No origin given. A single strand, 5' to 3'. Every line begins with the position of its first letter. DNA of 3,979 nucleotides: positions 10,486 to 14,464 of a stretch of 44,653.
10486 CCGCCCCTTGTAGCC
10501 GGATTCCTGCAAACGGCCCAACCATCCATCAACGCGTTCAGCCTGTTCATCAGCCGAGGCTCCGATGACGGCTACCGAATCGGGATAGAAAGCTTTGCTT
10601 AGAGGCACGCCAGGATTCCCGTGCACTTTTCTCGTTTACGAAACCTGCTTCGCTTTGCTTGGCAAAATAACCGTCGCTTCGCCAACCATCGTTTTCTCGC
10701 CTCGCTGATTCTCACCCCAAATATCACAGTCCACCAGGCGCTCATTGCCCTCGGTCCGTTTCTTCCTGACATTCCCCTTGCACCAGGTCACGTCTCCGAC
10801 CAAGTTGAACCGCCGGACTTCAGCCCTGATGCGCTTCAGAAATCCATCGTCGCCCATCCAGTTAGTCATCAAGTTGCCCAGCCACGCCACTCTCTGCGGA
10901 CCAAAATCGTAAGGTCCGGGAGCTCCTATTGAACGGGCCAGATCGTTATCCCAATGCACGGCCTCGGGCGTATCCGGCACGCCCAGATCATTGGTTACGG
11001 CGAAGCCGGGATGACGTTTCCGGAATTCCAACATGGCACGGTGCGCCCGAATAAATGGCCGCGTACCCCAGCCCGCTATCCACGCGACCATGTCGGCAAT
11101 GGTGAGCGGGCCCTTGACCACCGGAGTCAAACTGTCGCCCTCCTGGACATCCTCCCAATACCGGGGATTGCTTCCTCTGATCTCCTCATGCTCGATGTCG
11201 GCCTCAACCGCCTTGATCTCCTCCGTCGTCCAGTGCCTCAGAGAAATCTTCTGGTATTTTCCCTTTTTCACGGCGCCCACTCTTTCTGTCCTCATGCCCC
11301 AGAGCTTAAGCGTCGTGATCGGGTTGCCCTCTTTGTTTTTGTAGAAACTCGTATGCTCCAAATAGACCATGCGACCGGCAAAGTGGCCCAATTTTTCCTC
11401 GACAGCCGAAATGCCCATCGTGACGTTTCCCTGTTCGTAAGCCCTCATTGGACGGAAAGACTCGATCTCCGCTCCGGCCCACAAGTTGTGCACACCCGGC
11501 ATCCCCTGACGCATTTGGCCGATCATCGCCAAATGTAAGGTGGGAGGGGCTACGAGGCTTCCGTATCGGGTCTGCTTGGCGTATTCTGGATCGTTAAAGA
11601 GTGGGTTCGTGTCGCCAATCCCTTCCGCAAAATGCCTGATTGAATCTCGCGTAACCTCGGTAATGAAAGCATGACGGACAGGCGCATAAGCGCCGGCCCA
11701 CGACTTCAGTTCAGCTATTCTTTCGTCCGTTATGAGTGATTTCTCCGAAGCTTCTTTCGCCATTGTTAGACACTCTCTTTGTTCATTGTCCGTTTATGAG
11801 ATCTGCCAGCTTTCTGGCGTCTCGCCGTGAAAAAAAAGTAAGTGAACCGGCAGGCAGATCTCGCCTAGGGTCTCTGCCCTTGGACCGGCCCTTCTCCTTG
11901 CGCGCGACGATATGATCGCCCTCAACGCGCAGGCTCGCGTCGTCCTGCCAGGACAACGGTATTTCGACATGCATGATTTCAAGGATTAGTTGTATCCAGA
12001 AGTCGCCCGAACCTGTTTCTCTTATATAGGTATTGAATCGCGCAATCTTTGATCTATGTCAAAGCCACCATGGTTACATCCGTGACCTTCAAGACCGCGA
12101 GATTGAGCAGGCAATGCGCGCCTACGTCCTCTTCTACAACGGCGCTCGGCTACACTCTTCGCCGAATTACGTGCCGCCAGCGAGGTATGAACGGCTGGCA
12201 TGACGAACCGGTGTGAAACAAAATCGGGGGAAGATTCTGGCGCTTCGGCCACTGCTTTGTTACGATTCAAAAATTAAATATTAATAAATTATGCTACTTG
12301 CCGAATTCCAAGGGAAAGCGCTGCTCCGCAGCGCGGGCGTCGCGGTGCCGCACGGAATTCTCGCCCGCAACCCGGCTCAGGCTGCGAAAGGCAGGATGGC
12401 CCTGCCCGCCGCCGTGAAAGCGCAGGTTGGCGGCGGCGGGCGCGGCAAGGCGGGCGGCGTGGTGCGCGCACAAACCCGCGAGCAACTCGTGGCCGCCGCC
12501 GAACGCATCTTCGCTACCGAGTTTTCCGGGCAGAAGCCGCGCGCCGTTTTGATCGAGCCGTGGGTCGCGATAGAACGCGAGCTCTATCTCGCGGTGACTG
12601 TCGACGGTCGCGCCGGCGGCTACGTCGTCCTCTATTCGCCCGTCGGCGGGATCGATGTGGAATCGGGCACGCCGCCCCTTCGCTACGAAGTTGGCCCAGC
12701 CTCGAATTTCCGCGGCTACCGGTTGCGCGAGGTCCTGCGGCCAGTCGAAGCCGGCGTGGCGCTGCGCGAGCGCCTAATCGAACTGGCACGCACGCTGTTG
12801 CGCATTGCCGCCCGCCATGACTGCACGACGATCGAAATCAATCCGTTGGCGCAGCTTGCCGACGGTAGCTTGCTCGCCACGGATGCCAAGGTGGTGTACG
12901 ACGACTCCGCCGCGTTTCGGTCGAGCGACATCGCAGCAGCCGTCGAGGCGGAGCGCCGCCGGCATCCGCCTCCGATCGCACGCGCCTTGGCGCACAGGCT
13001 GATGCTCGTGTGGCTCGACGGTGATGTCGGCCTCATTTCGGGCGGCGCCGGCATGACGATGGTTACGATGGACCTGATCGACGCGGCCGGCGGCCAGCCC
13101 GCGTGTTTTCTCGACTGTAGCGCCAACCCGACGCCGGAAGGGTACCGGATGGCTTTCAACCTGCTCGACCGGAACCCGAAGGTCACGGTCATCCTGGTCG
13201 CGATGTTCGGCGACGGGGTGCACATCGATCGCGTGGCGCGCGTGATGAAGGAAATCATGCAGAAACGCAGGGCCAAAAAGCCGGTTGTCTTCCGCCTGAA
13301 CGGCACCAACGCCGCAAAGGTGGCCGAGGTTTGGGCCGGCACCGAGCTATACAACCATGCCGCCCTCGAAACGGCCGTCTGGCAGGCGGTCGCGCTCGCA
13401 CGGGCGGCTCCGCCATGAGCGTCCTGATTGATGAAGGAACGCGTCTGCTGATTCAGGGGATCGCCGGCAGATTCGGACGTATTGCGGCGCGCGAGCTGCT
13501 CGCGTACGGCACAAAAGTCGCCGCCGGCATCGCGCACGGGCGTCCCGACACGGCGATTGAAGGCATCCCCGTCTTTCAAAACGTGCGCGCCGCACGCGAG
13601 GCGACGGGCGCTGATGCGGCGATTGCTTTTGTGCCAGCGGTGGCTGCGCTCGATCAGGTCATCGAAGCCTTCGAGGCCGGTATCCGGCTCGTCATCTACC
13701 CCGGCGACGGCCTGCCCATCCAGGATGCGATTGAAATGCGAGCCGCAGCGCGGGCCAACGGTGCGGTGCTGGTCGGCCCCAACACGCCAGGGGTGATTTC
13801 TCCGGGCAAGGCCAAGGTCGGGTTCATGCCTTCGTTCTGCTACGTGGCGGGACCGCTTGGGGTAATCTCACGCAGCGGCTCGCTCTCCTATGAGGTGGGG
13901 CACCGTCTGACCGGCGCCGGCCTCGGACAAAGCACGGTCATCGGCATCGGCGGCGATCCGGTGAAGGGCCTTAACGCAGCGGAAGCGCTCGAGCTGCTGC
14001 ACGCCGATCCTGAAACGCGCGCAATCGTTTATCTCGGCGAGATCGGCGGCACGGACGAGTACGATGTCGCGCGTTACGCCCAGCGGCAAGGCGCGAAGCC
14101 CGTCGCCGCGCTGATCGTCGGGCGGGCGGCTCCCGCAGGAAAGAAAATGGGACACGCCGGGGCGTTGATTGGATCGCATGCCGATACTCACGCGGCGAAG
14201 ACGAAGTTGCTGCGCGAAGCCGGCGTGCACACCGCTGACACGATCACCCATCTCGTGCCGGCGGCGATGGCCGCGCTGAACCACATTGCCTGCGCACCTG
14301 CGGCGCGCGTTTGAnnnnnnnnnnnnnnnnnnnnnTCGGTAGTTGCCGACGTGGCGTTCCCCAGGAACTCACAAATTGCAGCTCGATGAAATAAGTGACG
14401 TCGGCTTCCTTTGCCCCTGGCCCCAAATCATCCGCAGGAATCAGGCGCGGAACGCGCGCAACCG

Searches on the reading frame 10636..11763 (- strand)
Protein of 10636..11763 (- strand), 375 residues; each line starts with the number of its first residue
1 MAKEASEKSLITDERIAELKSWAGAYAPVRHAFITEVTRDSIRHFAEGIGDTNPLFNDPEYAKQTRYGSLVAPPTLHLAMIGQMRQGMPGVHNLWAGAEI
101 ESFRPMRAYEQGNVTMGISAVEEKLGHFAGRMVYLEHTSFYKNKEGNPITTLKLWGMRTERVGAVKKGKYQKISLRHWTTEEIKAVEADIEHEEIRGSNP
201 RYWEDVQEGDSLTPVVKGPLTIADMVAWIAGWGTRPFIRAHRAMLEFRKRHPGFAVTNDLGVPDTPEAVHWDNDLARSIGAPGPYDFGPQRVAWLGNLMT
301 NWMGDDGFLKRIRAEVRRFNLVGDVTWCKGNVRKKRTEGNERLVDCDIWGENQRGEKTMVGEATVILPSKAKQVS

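Call 33: search_protein_families(library=pfam, proteins=[window:10636-11763:-], max_evalue=0.0001)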
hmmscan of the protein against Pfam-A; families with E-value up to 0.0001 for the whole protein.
window:10636-11763:- (375 aa): 2 families
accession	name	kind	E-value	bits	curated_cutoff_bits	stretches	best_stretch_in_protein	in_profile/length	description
PF13452.11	FAS1_DH_region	-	4.6e-18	66.1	22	1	34-151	11-131/132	FAS1-like, dehydratase domain region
PF01575.25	MaoC_dehydratas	-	3.7e-05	23.8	27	0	36-84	17-65/123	MaoC like domain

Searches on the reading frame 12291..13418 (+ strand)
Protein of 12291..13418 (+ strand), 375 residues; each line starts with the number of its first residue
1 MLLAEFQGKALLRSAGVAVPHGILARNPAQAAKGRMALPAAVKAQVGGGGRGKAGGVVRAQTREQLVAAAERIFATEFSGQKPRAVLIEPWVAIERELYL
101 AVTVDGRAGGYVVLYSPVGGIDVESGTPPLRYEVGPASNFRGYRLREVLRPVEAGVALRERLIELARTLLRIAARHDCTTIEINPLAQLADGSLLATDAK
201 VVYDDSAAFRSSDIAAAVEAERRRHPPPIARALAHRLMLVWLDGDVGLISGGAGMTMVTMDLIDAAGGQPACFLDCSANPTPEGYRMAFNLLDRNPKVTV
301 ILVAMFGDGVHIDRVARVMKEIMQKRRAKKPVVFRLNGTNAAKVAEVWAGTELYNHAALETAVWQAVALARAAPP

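Call 34: search_protein_families(library=pfam, proteins=[window:12291-13418:+], max_evalue=0.0001)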
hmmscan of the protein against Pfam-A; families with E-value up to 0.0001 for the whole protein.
window:12291-13418:+ (375 aa): 4 families
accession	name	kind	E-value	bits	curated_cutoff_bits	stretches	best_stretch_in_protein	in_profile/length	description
PF08442.15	ATP-grasp_2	-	1.7e-33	116.3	29.5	1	3-187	2-201/202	ATP-grasp domain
PF00549.24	Ligase_CoA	-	1.8e-12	47.9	24.5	1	250-344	2-97/128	CoA-ligase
PF13549.11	ATP-grasp_5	-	1.8e-06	27.9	27.6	1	2-201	9-219/221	ATP-grasp domain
PF24948.1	Citrate_synth_N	-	2.6e-06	27.4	83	1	84-212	102-229/232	ATP-citrate synthase ATP-grasp domain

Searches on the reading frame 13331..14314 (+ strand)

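Call 34: search_protein_families(library=pfam, proteins=[window:13331-14314:+], max_evalue=0.0001)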
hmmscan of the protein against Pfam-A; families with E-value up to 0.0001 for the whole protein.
window:13331-14314:+ (327 aa): 4 families
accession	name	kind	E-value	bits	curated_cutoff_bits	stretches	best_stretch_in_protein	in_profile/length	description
PF00549.24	Ligase_CoA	-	1.6e-16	61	24.5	1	179-299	1-127/128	CoA-ligase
PF02629.25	CoA_binding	-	1.7e-14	54.7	22.3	1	35-122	2-92/97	CoA binding domain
PF13607.11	Succ_CoA_lig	-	5.8e-14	52.5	27.4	1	173-314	1-137/138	Succinyl-CoA ligase like flavodoxin domain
PF13380.12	CoA_binding_2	-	3.9e-05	24.5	22.8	0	46-156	13-114/116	CoA binding domain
